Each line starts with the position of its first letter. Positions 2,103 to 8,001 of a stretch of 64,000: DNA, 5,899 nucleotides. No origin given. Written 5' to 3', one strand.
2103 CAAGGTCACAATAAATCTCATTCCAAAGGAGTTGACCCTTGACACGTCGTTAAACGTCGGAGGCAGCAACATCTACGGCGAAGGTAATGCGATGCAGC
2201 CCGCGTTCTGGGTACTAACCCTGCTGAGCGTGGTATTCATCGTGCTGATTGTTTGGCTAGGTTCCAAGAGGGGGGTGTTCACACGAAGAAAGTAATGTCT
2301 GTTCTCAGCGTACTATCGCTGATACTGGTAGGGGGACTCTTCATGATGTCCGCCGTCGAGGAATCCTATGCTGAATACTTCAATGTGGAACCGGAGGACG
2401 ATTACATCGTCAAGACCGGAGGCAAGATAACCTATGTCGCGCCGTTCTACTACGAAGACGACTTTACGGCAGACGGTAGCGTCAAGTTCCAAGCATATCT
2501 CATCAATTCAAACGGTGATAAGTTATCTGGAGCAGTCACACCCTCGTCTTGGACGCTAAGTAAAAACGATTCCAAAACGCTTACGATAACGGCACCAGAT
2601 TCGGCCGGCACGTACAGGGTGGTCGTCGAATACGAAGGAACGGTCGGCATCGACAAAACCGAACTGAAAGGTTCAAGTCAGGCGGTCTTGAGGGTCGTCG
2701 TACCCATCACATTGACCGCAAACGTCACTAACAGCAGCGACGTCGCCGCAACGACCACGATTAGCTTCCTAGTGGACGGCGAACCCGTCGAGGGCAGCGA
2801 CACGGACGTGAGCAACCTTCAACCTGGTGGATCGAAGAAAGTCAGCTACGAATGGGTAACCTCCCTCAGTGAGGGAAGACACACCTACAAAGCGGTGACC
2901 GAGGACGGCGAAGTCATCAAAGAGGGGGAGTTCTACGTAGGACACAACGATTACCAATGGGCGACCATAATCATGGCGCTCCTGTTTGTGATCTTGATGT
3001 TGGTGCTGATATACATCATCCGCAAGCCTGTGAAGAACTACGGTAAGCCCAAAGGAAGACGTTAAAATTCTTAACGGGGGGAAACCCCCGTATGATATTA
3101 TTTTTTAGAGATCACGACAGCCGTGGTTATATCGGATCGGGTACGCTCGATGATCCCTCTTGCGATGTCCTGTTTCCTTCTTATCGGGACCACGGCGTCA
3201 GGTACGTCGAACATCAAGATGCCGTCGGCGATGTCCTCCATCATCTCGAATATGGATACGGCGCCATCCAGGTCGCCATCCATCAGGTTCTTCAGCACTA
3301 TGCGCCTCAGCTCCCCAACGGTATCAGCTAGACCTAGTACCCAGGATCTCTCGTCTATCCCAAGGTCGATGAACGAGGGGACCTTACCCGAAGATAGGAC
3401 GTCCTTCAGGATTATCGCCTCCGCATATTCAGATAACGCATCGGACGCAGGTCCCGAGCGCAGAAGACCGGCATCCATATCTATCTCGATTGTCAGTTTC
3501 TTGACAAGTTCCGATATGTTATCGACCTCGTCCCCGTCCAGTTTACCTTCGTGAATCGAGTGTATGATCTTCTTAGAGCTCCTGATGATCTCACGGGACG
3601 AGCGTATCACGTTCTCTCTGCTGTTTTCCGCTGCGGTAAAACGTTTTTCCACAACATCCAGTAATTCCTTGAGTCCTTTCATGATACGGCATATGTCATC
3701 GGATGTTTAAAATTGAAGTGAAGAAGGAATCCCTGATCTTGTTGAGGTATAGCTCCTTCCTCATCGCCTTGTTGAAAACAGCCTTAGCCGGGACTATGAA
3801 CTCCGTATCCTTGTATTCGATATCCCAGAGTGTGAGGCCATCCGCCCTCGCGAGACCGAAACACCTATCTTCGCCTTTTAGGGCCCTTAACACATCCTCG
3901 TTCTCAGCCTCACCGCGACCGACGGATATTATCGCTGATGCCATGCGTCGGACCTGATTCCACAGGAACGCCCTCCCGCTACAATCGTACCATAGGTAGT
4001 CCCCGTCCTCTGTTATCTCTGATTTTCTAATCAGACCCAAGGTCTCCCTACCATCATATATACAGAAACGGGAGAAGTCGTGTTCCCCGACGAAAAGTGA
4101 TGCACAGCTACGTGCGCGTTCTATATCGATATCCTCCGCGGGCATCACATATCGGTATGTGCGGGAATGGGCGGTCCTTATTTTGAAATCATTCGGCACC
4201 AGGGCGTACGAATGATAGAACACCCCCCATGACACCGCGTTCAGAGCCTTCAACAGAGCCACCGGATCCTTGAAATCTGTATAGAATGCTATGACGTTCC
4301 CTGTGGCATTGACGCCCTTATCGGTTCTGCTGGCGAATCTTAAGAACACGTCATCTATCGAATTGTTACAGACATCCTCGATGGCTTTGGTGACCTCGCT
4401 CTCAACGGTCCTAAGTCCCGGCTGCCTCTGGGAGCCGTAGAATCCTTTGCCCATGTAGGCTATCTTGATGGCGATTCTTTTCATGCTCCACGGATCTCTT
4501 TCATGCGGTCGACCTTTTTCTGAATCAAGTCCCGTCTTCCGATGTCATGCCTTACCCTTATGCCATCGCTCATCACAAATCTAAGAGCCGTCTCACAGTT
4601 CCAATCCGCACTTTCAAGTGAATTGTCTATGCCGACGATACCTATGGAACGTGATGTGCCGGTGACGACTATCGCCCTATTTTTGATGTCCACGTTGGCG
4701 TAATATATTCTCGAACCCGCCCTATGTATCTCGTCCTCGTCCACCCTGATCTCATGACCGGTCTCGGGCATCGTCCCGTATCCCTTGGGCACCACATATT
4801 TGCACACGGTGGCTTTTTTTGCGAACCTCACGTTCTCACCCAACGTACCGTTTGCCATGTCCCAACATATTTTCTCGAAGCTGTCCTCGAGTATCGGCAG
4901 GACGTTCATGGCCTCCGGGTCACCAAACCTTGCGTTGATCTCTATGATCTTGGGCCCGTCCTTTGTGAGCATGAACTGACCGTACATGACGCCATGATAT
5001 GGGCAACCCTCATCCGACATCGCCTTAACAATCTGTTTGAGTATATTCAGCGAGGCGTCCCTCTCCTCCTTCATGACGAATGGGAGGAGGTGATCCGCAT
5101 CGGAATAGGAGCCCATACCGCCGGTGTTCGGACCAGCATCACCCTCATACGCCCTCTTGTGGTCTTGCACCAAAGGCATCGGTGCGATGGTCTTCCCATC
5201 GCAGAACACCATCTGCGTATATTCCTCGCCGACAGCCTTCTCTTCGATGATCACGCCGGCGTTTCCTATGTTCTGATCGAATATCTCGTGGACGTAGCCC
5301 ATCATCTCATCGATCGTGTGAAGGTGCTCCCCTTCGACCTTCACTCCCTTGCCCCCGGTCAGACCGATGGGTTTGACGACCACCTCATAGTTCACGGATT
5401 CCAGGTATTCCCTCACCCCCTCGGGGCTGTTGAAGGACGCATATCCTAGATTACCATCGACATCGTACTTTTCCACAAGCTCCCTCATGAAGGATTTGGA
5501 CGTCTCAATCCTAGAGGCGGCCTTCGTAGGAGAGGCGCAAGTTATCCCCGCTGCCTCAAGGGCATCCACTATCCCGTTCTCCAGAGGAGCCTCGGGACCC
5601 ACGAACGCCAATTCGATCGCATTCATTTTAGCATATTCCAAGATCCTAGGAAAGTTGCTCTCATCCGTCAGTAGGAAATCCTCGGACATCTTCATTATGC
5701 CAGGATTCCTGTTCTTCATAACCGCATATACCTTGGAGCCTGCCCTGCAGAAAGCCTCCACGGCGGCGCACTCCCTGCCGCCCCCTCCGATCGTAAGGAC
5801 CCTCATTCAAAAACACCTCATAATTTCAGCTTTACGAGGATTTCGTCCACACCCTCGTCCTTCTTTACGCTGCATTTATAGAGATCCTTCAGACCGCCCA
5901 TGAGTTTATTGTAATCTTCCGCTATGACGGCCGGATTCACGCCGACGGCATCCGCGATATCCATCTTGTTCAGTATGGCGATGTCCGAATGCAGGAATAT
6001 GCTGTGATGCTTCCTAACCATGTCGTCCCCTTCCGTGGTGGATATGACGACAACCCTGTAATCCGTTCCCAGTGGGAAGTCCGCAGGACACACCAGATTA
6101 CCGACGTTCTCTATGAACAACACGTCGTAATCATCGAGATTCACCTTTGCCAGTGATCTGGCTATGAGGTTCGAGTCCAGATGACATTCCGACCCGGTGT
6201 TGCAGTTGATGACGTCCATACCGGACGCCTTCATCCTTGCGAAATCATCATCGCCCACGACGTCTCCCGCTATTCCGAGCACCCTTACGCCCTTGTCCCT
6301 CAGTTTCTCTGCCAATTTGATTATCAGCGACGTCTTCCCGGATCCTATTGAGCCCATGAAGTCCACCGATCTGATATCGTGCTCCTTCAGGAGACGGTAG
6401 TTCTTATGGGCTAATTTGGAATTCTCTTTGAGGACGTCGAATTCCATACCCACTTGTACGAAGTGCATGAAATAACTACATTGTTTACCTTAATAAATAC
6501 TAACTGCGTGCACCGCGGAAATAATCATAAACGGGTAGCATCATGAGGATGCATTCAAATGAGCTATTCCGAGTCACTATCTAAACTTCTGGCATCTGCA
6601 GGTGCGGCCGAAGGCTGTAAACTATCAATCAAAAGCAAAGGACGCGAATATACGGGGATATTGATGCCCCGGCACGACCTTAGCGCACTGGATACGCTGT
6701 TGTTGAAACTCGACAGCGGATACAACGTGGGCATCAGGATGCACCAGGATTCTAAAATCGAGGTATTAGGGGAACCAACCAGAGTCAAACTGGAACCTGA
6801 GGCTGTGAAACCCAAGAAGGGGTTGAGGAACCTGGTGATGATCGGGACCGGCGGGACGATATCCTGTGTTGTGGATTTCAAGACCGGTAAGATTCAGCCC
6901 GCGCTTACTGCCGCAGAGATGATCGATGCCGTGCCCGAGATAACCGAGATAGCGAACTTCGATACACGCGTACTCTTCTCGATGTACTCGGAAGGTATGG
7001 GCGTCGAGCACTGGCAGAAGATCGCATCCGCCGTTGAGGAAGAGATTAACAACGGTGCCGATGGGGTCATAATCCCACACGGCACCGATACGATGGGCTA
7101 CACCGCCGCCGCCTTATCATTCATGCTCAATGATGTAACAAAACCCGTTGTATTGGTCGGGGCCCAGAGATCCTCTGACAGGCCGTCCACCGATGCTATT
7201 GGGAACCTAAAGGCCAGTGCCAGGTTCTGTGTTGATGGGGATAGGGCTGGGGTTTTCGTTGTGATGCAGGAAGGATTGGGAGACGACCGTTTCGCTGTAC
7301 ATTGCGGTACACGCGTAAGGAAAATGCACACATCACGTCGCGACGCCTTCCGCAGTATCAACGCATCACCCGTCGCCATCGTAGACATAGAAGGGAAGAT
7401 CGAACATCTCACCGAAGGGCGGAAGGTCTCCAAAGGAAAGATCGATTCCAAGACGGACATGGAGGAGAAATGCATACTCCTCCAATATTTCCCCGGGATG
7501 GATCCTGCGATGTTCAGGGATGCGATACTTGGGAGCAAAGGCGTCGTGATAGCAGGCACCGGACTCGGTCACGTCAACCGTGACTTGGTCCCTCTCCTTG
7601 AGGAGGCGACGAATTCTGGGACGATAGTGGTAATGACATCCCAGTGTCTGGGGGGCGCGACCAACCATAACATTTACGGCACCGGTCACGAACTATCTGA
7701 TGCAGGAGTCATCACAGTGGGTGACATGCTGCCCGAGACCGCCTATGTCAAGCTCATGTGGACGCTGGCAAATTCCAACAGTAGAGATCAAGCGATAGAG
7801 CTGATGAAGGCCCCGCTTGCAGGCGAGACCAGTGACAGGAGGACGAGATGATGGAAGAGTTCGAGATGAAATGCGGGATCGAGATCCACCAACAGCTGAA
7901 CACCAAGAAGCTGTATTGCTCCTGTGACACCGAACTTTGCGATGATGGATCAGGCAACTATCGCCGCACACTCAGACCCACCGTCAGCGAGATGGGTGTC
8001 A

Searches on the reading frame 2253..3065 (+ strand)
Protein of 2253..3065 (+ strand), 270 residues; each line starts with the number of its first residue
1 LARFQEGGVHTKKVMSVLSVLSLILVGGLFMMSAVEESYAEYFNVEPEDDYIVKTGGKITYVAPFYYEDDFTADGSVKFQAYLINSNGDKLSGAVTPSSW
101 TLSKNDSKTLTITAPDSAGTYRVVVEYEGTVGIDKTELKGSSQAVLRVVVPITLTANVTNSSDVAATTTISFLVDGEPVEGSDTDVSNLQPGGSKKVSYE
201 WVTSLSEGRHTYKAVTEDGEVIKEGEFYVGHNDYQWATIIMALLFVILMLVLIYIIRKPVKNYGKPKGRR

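Call 83: search_protein_families(library=pfam, proteins=[window:2253-3065:+], max_evalue=0.00001)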
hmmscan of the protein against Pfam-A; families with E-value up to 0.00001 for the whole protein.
window:2253-3065:+ (270 aa): 1 family
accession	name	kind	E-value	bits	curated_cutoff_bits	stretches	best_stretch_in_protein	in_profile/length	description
PF07705.17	CARDB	-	1.6e-10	41.5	22.7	1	151-225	20-92/101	CARDB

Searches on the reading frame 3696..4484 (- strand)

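Call 83: search_protein_families(library=pfam, proteins=[window:3696-4484:-], max_evalue=0.00001)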
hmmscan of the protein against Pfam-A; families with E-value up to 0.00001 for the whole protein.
window:3696-4484:- (262 aa): 1 family
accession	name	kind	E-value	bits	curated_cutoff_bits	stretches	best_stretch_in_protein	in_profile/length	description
PF01416.25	PseudoU_synth_1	-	1.3e-21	77.5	23.3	1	128-224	2-107/108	tRNA pseudouridine synthase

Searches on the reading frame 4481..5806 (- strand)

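Call 83: search_protein_families(library=pfam, proteins=[window:4481-5806:-], max_evalue=0.00001)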
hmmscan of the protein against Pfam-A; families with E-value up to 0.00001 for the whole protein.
window:4481-5806:- (441 aa): 3 families
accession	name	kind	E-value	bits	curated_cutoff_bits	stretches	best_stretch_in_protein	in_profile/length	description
PF01071.24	GARS_A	-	2.4e-59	200.9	27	1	102-299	1-194/194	Phosphoribosylglycinamide synthetase, ATP-grasp (A) domain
PF02844.21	GARS_N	-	5.7e-22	78.8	29.5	1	1-101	1-100/100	Phosphoribosylglycinamide synthetase, N domain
PF02843.22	GARS_C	-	3.4e-14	53.4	34.8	1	333-425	1-92/92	Phosphoribosylglycinamide synthetase, C domain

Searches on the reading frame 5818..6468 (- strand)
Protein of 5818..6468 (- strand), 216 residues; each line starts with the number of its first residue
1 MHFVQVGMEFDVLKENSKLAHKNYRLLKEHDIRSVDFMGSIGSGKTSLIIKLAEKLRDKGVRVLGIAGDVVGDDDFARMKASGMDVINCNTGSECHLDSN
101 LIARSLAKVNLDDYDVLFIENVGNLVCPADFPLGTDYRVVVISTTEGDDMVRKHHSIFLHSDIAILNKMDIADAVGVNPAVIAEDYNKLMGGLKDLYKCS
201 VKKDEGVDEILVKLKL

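Call 87: search_protein_families(library=pfam, proteins=[window:5818-6468:-], max_evalue=0.0001)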
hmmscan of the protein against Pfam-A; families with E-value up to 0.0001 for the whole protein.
window:5818-6468:- (216 aa): 4 families
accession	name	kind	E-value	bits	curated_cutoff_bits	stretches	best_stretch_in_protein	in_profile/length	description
PF02492.25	cobW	-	3.4e-15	56.5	20.7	1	38-188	6-171/180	CobW/HypB/UreG, nucleotide-binding domain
PF03308.22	MeaB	-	3.5e-07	30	23.1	0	113-211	125-228/273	Methylmalonyl Co-A mutase-associated GTPase MeaB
PF00448.28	SRP54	-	2.9e-05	24.2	22.7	1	37-124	6-94/196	SRP54-type protein, GTPase domain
PF03266.21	NTPase_1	-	4.2e-05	23.9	23.9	1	39-116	6-76/168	NTPase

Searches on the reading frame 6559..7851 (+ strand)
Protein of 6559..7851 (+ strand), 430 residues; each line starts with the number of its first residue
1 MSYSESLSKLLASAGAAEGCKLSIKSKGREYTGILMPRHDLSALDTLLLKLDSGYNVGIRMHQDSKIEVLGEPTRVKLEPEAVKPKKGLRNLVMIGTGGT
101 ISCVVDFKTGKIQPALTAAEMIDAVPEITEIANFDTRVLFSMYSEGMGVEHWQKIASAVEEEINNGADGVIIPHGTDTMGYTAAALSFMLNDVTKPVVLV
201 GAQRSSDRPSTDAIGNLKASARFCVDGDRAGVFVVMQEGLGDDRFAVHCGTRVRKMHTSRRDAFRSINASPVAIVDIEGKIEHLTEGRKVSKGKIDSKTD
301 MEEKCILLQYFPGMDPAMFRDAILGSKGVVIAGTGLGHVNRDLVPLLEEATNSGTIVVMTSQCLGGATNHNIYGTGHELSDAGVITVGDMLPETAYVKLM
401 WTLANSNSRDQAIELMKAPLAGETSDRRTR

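Call 83: search_protein_families(library=pfam, proteins=[window:6559-7851:+], max_evalue=0.00001)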
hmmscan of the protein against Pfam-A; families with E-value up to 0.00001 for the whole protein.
window:6559-7851:+ (430 aa): 3 families
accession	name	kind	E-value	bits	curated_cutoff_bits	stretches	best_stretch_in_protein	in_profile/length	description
PF00710.25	Asparaginase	-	9.7e-58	195.3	22.5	1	92-280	2-184/193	Asparaginase, N-terminal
PF17763.6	Asparaginase_C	-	2.2e-30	105.4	34.6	1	307-416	4-114/114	Glutaminase/Asparaginase C-terminal domain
PF18195.6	GatD_N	-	4.9e-17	61.5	25.7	1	17-70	2-54/54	GatD N-terminal domain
